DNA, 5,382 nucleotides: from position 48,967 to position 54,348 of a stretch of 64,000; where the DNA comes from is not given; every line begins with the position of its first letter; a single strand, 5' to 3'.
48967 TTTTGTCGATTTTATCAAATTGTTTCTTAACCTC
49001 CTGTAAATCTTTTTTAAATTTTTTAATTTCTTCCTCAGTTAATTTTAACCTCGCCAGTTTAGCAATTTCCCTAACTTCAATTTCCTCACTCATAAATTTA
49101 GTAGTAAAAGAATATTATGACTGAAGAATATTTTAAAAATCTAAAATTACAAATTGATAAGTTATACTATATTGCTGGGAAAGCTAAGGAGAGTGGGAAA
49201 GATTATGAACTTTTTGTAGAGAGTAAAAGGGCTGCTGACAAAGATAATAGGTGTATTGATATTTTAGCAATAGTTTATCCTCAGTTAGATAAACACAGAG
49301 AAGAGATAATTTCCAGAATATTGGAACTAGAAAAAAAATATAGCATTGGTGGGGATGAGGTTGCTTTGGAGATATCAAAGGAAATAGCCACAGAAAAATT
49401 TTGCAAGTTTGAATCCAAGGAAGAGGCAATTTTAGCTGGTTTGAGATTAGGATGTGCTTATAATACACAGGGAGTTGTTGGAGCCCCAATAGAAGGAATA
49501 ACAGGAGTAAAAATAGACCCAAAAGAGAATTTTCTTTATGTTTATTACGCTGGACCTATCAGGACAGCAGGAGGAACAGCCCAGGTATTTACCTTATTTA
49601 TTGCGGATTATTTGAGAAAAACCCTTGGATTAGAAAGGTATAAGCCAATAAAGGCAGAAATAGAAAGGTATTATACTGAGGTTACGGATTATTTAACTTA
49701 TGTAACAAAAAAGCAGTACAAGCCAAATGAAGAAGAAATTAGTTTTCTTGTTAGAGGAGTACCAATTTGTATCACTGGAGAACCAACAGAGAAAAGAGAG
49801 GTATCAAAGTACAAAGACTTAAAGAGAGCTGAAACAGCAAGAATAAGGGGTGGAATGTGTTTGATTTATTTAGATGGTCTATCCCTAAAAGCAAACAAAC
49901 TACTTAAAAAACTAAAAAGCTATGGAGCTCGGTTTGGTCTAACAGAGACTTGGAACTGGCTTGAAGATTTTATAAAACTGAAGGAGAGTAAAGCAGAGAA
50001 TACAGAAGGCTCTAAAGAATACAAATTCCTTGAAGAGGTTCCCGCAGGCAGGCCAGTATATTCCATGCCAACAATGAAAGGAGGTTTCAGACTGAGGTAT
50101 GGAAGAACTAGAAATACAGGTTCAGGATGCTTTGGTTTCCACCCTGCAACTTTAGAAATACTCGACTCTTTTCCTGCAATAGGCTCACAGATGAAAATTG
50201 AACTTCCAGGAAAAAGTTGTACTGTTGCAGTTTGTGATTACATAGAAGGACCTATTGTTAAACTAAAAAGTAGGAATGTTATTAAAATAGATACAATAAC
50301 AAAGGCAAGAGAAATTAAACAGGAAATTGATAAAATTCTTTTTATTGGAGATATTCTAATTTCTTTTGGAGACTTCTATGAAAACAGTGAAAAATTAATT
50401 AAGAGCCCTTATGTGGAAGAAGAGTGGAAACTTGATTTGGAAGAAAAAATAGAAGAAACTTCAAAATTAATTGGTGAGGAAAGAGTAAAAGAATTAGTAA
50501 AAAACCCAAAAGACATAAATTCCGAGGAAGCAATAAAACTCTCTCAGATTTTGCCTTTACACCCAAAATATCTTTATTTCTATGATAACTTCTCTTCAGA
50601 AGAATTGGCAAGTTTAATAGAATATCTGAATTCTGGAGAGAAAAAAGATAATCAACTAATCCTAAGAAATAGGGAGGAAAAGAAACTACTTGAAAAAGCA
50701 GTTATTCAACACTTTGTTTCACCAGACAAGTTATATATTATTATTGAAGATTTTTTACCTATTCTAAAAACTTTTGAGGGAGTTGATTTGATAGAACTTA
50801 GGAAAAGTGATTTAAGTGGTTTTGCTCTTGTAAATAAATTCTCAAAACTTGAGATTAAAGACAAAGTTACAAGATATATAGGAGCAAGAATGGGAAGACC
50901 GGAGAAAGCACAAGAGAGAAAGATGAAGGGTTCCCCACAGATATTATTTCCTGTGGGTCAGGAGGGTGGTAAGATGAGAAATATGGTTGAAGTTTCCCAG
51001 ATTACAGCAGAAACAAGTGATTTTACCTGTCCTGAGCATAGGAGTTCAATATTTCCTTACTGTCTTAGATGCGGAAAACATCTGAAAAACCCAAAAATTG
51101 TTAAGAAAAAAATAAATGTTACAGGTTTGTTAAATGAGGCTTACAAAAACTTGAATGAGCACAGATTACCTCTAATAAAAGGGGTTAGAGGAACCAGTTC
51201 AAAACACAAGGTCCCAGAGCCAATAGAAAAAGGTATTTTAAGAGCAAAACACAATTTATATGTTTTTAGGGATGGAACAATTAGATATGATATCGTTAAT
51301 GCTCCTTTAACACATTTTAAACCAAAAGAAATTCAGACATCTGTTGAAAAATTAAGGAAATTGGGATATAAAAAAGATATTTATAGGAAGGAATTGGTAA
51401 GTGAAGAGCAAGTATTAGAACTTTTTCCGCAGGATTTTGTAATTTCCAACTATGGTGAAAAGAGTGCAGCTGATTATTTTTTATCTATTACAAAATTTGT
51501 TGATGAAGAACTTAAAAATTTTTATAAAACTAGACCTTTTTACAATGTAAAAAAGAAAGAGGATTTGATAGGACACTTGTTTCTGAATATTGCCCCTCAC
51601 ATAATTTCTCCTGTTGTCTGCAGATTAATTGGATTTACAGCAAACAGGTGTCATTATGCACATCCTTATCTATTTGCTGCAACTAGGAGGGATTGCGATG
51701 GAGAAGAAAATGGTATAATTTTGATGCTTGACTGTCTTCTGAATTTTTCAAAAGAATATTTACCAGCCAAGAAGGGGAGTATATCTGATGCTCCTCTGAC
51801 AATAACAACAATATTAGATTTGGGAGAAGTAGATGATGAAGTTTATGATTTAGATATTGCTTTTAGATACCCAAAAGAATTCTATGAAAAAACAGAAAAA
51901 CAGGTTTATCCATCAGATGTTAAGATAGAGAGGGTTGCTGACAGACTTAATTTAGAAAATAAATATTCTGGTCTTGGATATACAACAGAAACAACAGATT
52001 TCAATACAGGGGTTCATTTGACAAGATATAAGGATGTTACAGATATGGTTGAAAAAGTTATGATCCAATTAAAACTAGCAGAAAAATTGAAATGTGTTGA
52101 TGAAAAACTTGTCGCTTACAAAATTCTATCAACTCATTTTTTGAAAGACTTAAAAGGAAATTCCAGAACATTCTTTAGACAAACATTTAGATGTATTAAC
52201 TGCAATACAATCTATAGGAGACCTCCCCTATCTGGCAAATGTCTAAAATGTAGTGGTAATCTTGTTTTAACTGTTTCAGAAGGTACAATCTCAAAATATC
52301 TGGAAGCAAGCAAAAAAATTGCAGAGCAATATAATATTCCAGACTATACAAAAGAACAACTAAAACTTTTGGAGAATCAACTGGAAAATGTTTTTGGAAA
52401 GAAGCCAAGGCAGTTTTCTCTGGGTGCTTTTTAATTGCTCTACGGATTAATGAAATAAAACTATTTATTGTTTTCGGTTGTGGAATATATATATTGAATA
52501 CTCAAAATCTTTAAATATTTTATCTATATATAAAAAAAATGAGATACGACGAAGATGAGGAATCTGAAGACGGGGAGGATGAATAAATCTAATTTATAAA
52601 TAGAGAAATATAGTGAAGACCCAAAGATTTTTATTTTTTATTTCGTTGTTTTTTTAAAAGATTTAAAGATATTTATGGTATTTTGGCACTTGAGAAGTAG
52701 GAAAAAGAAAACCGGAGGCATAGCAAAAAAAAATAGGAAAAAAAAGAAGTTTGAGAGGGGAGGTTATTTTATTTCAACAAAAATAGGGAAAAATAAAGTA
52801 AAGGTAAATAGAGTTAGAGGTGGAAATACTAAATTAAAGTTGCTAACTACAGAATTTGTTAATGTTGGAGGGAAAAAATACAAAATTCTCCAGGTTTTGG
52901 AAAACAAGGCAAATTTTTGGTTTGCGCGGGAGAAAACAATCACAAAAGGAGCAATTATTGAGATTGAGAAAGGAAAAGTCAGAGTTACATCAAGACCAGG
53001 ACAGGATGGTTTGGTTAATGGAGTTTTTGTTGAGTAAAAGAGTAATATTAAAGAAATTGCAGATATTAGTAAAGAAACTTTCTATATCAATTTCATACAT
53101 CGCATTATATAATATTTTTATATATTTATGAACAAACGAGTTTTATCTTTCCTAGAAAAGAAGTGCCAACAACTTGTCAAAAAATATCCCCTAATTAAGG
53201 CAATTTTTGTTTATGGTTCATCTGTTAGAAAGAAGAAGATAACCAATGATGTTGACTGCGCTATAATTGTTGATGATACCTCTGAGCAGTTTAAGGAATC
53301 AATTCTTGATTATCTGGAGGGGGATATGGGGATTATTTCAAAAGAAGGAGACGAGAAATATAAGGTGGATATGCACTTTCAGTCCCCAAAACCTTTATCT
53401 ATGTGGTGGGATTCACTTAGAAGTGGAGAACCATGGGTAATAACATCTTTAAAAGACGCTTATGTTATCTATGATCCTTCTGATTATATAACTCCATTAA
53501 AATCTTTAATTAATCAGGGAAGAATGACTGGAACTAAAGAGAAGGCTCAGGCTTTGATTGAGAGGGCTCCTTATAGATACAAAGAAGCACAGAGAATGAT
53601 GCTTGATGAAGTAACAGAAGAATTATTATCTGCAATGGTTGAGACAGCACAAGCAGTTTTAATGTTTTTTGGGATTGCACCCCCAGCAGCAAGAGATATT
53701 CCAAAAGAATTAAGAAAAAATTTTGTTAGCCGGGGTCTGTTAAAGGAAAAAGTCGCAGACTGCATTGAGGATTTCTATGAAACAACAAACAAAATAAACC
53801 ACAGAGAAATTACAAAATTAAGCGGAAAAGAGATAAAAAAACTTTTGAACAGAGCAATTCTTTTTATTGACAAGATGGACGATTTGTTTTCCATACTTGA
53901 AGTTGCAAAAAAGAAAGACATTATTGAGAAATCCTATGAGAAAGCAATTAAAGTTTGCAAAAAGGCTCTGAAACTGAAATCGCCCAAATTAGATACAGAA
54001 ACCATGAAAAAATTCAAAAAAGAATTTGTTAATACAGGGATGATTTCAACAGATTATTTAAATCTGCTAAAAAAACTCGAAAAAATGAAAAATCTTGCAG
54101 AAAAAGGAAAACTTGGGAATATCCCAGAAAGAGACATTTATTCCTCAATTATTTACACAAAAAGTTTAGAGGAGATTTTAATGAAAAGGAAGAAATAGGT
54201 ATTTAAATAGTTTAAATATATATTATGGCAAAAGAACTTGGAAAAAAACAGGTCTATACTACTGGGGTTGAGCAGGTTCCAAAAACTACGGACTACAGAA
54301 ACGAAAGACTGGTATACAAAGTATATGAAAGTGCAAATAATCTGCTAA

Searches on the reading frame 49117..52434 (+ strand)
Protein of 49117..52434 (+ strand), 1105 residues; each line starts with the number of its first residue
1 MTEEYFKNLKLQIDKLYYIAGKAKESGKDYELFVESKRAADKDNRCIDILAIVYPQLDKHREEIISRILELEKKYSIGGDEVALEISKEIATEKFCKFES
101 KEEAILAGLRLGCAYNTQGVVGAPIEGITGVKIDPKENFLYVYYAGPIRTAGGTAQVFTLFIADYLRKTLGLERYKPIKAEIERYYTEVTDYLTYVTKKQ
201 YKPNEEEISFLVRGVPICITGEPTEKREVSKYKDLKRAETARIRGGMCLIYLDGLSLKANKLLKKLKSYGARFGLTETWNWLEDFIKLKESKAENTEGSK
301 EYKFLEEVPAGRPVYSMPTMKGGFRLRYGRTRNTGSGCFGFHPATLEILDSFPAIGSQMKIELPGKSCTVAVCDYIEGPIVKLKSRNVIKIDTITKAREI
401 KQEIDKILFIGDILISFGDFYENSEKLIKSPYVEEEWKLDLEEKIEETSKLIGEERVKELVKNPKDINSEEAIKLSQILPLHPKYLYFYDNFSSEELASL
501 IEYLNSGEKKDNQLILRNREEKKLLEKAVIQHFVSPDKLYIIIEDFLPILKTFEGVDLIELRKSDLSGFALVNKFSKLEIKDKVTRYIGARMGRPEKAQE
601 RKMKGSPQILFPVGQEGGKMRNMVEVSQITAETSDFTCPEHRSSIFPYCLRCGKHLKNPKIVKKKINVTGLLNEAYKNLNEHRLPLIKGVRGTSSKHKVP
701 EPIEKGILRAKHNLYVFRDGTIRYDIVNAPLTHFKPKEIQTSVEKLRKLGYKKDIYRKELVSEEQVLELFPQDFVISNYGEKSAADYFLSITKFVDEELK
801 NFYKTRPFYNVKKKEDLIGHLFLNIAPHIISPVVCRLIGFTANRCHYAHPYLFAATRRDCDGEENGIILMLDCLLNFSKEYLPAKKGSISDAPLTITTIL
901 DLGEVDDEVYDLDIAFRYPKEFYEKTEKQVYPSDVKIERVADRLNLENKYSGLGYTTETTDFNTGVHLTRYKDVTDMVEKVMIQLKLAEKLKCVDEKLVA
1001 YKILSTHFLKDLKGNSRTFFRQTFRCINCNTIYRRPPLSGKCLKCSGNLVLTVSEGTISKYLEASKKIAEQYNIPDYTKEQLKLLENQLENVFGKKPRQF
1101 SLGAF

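Call 8: search_protein_families(library=padloc, proteins=[window:49117-52434:+], max_evalue=0.01)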
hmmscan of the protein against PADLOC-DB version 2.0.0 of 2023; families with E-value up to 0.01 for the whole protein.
window:49117-52434:+ (1105 aa): 0 families

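Call 10: search_protein_families(library=pfam, proteins=[window:49117-52434:+], max_evalue=0.001)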
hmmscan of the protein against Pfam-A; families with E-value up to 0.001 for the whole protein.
window:49117-52434:+ (1105 aa): 4 families
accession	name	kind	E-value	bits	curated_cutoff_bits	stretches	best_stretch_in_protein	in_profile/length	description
PF24846.1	PolC_DP2_cat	-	9.3e-111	370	24.3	1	684-980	5-299/299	DNA polymerase II large subunit DP2, catalytic domain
PF24844.1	PolC_DP2_central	-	1.5e-103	347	24.3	1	296-663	6-364/372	DNA polymerase II large subunit DP2, central domain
PF03833.19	PolC_DP2_N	-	9.7e-77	258.2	24.3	1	4-287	1-270/271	DNA polymerase II large subunit DP2, N-terminal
PF22912.2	zf-DPOE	-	1.6e-05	25.4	21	1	1022-1074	3-53/58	Zinc finger domain of DNA polymerase-epsilon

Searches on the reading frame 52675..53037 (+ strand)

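Call 38: search_protein_families(library=pfam, proteins=[window:52675-53037:+], max_evalue=0.001)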
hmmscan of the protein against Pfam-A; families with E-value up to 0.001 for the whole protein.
window:52675-53037:+ (120 aa): 1 family
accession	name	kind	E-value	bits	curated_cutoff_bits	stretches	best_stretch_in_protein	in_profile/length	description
PF01201.27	Ribosomal_S8e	-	1.8e-29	103.1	30.2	1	5-118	2-132/133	Ribosomal protein S8e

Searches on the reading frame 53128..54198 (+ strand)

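Call 38: search_protein_families(library=pfam, proteins=[window:53128-54198:+], max_evalue=0.001)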
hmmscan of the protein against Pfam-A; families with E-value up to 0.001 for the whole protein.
window:53128-54198:+ (356 aa): 2 families
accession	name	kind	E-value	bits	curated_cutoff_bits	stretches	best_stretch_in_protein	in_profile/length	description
PF18765.7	Polbeta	-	2.5e-06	28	26.9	1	11-57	1-47/93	Polymerase beta, Nucleotidyltransferase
PF01909.29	NTP_transf_2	-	5.1e-06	27.2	21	1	14-89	6-78/93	Nucleotidyltransferase domain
